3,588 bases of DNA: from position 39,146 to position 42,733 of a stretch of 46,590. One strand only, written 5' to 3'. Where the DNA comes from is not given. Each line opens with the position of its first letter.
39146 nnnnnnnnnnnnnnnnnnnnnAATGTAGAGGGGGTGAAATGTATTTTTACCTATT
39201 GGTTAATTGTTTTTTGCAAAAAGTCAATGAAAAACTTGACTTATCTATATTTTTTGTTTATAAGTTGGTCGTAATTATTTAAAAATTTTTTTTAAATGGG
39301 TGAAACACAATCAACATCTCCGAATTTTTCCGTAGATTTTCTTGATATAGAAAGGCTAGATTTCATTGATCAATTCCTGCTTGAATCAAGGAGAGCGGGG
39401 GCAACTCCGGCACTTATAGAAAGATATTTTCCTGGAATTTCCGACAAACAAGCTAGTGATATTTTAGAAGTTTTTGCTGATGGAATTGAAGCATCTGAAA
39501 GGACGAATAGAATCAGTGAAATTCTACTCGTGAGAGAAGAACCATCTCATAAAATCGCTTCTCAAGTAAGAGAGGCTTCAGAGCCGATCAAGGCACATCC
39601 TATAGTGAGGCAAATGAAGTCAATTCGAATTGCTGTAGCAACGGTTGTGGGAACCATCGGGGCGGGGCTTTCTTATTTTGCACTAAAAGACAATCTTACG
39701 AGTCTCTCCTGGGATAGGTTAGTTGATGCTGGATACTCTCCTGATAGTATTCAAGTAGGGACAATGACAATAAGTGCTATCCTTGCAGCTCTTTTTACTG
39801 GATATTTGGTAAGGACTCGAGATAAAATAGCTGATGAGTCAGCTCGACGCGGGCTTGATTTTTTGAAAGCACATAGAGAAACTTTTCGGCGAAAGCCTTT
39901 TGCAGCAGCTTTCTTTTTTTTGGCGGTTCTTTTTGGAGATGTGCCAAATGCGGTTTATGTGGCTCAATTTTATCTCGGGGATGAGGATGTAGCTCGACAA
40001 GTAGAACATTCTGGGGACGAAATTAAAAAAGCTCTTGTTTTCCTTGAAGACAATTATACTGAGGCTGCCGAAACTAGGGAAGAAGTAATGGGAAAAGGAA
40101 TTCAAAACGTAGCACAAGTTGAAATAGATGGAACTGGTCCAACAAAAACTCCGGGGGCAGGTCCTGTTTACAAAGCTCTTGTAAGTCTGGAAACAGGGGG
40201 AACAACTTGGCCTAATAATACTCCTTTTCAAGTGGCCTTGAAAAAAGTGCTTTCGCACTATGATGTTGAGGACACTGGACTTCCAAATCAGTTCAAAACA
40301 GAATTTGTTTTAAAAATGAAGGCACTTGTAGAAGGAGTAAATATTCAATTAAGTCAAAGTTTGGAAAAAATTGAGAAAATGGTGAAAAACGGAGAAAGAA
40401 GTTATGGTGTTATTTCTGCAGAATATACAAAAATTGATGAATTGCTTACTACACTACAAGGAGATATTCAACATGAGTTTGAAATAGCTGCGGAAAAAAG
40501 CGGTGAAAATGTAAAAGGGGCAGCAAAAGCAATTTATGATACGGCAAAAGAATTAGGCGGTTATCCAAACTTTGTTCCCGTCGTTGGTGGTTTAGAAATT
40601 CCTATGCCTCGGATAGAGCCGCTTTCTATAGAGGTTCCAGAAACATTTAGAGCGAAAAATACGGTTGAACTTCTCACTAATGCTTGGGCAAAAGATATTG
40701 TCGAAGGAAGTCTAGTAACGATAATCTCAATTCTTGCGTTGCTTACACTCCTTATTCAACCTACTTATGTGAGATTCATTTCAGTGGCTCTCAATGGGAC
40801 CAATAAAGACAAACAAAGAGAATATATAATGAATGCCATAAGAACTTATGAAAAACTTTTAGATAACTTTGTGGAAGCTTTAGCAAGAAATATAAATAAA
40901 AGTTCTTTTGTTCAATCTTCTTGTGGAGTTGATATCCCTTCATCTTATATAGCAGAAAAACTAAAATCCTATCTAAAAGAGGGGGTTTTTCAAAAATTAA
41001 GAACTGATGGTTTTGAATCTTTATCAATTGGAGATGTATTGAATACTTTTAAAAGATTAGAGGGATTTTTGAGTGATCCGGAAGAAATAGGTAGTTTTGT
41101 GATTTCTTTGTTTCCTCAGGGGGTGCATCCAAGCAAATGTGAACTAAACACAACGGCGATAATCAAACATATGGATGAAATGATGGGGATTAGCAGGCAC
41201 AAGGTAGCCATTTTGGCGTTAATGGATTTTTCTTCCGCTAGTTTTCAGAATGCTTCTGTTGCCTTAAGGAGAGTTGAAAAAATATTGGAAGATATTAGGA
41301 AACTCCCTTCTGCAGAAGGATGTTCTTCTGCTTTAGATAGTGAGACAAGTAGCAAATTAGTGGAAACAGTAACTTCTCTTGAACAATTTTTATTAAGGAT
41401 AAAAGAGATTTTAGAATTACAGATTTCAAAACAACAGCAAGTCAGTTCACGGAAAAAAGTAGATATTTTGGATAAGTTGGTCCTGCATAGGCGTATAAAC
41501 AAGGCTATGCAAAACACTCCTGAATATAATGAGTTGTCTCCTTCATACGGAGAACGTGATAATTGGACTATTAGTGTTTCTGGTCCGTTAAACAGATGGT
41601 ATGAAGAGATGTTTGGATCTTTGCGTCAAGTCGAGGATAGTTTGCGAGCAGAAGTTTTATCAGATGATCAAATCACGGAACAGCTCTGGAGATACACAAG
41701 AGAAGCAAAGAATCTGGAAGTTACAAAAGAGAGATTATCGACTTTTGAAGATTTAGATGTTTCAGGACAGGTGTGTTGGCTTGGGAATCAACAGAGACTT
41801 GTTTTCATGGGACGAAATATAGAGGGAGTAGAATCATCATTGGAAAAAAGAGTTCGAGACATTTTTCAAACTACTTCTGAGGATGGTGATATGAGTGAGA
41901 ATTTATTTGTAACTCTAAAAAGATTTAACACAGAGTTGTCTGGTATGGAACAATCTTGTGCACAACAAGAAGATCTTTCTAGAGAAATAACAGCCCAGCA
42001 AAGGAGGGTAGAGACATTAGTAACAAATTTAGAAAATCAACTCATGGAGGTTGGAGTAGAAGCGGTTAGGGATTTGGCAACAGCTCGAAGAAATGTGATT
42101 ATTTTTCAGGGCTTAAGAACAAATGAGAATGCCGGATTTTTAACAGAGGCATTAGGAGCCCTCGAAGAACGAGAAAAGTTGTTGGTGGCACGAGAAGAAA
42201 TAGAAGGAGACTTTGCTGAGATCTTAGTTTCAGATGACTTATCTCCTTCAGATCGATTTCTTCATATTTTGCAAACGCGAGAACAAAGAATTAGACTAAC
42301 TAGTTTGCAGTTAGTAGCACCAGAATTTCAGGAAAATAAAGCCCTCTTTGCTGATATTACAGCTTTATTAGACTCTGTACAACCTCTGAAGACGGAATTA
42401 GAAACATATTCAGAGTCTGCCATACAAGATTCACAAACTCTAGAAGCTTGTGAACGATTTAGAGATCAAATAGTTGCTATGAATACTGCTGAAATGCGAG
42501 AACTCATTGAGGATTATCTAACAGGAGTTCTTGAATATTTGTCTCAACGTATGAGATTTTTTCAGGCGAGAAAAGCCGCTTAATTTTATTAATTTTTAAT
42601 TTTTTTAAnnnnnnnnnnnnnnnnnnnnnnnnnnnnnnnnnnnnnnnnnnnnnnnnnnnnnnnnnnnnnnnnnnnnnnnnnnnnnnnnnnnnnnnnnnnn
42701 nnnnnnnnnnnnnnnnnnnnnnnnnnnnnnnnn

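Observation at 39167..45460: Operon of two giant uncharacterised proteins (1095-aa 4-TM + coiled-coil; 893-aa soluble coiled-coil) driven from a divergent promoter region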

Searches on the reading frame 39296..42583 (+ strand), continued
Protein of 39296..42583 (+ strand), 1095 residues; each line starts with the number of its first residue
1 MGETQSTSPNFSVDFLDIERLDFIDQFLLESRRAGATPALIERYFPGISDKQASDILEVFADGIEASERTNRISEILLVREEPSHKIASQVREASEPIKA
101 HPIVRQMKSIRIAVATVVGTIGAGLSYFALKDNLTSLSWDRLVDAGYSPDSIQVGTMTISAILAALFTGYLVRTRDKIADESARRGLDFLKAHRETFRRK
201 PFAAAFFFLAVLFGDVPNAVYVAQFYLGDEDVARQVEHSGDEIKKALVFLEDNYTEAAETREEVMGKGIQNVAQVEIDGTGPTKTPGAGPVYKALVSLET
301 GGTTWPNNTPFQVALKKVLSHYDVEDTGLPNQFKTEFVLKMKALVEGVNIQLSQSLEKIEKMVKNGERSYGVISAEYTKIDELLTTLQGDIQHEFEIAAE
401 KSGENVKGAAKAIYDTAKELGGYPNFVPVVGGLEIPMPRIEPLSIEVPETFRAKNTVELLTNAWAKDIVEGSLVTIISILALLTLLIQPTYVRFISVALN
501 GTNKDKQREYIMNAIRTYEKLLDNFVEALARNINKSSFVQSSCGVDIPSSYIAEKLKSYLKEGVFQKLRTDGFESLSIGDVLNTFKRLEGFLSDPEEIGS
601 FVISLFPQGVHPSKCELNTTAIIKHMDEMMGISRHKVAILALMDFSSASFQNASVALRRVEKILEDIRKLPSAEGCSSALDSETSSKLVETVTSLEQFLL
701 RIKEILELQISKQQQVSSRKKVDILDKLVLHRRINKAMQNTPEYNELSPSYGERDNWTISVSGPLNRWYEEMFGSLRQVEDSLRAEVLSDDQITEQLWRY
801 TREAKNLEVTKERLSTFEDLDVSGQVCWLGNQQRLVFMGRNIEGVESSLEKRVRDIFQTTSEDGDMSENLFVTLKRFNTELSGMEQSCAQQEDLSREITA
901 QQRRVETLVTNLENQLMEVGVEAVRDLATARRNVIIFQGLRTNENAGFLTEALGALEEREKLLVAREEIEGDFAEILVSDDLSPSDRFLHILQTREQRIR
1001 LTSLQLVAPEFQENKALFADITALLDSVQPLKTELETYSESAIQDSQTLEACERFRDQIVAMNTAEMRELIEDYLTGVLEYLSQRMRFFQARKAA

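Call 70: search_protein_families(library=pfam, proteins=[L002:3862-4548:-, L002:2333-3790:-, L002:1864-2301:-, L002:1248-1817:+, L002:6945-7697:+, L002:7721-8107:+, L002:8471-8959:+, L002:9569-10210:+, L001:4143-8570:-], max_evalue=0.1)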
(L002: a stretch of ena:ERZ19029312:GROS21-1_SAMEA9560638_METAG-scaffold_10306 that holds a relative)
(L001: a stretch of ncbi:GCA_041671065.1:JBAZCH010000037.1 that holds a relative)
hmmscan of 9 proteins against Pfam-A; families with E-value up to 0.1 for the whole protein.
L002:3862-4548:- (228 aa): 1 family
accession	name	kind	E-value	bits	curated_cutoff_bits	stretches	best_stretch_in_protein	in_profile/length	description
PF24175.2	SU10_adaptor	-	8.7e-08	33.3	27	1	1-209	1-181/194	SU10 adaptor protein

L002:2333-3790:- (485 aa): 0 families

L002:1864-2301:- (145 aa): 0 families

L002:1248-1817:+ (189 aa): 1 family
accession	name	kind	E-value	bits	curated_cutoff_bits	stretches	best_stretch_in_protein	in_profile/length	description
PF17538.8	C_LFY_FLO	-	0.057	13.5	25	1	34-80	83-128/169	DNA Binding Domain (C-terminal) Leafy/Floricaula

L002:6945-7697:+ (250 aa): 0 families

L002:7721-8107:+ (128 aa): 0 families

L002:8471-8959:+ (162 aa): 0 families

L002:9569-10210:+ (213 aa): 0 families

L001:4143-8570:- (1475 aa): 1 family
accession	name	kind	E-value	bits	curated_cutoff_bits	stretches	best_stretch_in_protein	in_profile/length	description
PF03816.19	LytR_cpsA_psr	-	0.092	13.3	24.6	0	1232-1383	8-148/150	LytR_cpsA_psr family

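Call 72: find_related_loci(query=P0003, collection=viral_contigs, flank=10000)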
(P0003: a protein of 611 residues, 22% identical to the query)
Query P0003 (611 aa) in viral_contigs; peptide patterns used: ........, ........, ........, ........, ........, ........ (x = any residue, [..] = any of these).
3 stretches matched a pattern, but none encodes a relative of the query by tblastn (E <= 1e-3).

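Call 73: find_related_loci(query=P0004, collection=viral_contigs, flank=10000)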
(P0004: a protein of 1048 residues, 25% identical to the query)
Query P0004 (1048 aa) in viral_contigs; peptide patterns used: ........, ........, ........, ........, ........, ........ (x = any residue, [..] = any of these).
7 stretches matched a pattern, but none encodes a relative of the query by tblastn (E <= 1e-3).

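Call 75: search_dna_similar(query=L002:2333-3790:-, collection=phages, mode=protein, max_evalue=0.001, max_rows=8)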
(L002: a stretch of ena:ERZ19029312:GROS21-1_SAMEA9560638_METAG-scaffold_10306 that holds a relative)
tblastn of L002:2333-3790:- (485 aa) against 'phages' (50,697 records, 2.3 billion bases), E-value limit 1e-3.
No match.

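Call 77: list_cluster_members(proteins=[P0001, P0002, P0003, P0004])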
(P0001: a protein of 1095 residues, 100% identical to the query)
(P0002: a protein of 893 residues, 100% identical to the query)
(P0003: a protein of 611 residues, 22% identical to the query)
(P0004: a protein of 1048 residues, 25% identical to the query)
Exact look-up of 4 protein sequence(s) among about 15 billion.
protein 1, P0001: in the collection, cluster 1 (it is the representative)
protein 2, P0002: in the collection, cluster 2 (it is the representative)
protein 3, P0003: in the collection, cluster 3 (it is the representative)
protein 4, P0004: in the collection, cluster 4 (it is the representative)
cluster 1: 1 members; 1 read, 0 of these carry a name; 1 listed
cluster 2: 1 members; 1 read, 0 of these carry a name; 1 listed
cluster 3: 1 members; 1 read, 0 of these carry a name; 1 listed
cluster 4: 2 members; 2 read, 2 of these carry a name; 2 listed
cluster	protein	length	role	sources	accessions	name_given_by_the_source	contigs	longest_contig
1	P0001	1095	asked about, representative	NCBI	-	-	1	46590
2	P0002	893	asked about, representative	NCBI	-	-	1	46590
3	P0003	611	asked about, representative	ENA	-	-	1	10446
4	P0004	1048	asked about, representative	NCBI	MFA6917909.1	MAG: hypothetical protein WC285_03705 [Candidatus Gracilibacteria bacterium]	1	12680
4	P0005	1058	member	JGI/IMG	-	hypothetical protein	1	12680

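Call 94: fold_search(model_id=the predicted structure, library=pdb)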
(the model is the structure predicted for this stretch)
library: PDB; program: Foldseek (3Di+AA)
matches with E <= 10: 182; with E <= 0.001: 0
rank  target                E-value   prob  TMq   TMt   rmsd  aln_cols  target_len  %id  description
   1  9y6s_5X               6.4e-02  0.10  0.07  0.03  68.0      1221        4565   10  96-nm repeat of the Leishmania tarentolae doublet microtubule (released 2025-12-17)
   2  9hhl_e                1.1e-01  0.10  0.06  0.08  34.8       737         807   11  Structure of Dynein-Dynactin-NuMA-LIS1 (released 2025-12-03)
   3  7z8f_e                2.0e-01  0.06  0.06  0.02  74.2       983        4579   12  Composite structure of dynein-dynactin-BICDR on microtubules (released 2022-07-27)
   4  9exz_C                4.2e-01  0.11  0.10  0.14  25.0       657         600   11  Efficient and scalable protein design using a relaxed sequence space (released 2024-10-16)
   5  6kri_B                4.8e-01  0.09  0.06  0.10  27.1       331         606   15  Crystal Structure of Acyl-CoA Dehydrogenase FadE5 from Mycobacteria smegmatis with product released (released 2020-07-01)
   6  5yzg_L                6.2e-01  0.06  0.04  0.08  51.7       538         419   12  The Cryo-EM Structure of Human Catalytic Step I Spliceosome (C complex) at 4.1 angstrom resolution (released 2018-08-08)
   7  4p6z_G                6.5e-01  0.05  0.07  0.09  23.1       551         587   11  Crystal structure of the human BST2 cytoplasmic domain and the HIV-1 Vpu cytoplasmic domain bound to the clathrin adap (released 2014-05-21)
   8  6zbc_A                6.5e-01  0.04  0.07  0.10  37.3       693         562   12  Merozoite surface protein 1 (MSP-1) from Plasmodium falciparum, main conformation (released 2021-05-19)
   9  7wkk_F                6.8e-01  0.08  0.09  0.09  39.1       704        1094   12  Cryo-EM structure of the IR subunit from X. laevis NPC (released 2022-03-30)
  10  7zjs_C                7.2e-01  0.06  0.08  0.09  32.7       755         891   12  Structural basis of centromeric cohesion protection by SGO1 (released 2023-04-26)
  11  5fwl_E                7.9e-01  0.08  0.05  0.16  27.4       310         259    9  Atomic cryoEM structure of Hsp90-Cdc37-Cdk4 complex (released 2016-07-06)
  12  6ksb_A                7.9e-01  0.07  0.06  0.09  27.3       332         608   14  Crystal Structure of E447A M130G Acyl-CoA Dehydrogenase FadE5 mutant from Mycobacteria smegmatis in complex with C16Co (released 2020-07-01)
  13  9or5_A                9.6e-01  0.04  0.06  0.07  33.2       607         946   12  Cryo-EM structure of rat TRPM1 in the apo state (released 2026-04-01)
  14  9bly_B                1.1e+00  0.02  0.06  0.02  82.3      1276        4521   12  Composite structure of full-length human dynein-1 in phi-particle conformation (released 2025-04-23)
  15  7usx_A                1.2e+00  0.04  0.10  0.12  33.9       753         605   12  Structure of Contracted C. elegans TMC-1 complex (released 2022-10-19)
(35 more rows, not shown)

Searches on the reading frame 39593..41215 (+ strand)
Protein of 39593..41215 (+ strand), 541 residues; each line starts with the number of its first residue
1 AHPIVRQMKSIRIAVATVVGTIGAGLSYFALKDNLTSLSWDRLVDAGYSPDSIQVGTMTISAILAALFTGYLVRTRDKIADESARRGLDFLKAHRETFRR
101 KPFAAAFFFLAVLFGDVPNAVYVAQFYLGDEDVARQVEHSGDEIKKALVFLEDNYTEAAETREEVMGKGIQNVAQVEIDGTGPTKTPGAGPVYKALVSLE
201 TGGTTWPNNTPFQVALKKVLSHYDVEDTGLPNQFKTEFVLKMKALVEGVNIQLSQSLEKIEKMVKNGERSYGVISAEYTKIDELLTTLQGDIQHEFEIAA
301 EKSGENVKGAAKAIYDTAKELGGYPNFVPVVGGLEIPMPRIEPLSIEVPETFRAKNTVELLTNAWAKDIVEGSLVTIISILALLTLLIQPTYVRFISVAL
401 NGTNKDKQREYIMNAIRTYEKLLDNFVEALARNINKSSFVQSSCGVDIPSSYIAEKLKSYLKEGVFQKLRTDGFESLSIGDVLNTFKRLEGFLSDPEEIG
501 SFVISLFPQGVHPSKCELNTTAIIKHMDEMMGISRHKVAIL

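Call 43: find_homologous_proteins(query=A2, max_evalue=0.01)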
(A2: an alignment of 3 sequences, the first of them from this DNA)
Query A2 (3 sequences) (541 aa, profile of the alignment): 1 proteins with E <= 0.01 among 8000 candidates.
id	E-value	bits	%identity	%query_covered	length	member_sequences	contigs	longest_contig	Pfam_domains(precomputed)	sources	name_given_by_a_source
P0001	6.9e-252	855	100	100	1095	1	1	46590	-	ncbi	-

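Call 44: find_related_loci(query=A2, collection=genome_contigs, flank=10000)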
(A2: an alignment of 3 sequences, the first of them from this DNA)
Query A2 (541 aa) in genome_contigs; peptide patterns used: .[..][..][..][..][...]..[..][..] (x = any residue, [..] = any of these).
33 stretches matched a pattern, but none encodes a relative of the query by tblastn (E <= 1e-3).

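Call 45: find_related_loci(query=A2, collection=viral_contigs, flank=10000)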
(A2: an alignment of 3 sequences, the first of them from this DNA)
Query A2 (541 aa) in viral_contigs; peptide patterns used: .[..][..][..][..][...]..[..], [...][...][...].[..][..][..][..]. (x = any residue, [..] = any of these).
61 stretches matched a pattern, but none encodes a relative of the query by tblastn (E <= 1e-3).

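Call 49: find_related_loci(query=A2, collection=metagenome_contigs, flank=10000)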
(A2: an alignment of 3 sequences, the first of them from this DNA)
Query A2 (541 aa) in metagenome_contigs; peptide patterns used: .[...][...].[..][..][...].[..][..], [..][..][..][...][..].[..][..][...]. (x = any residue, [..] = any of these).
317 stretches matched a pattern, but none encodes a relative of the query by tblastn (E <= 1e-3).

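Call 67: search_solved_structures(query=A2, max_evalue=10)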
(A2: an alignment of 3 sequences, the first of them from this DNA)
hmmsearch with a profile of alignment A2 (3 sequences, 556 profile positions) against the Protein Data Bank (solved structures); distinct sequences matched with E-value up to 10: 2.
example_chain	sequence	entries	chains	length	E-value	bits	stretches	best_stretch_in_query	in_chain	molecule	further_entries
8j1p_A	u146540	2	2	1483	1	11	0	428-529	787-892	Ubiquitin fusion degradation protein 4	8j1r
4b2g_A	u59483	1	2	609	2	10.1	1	420-491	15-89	GH3-1 AUXIN CONJUGATING ENZYME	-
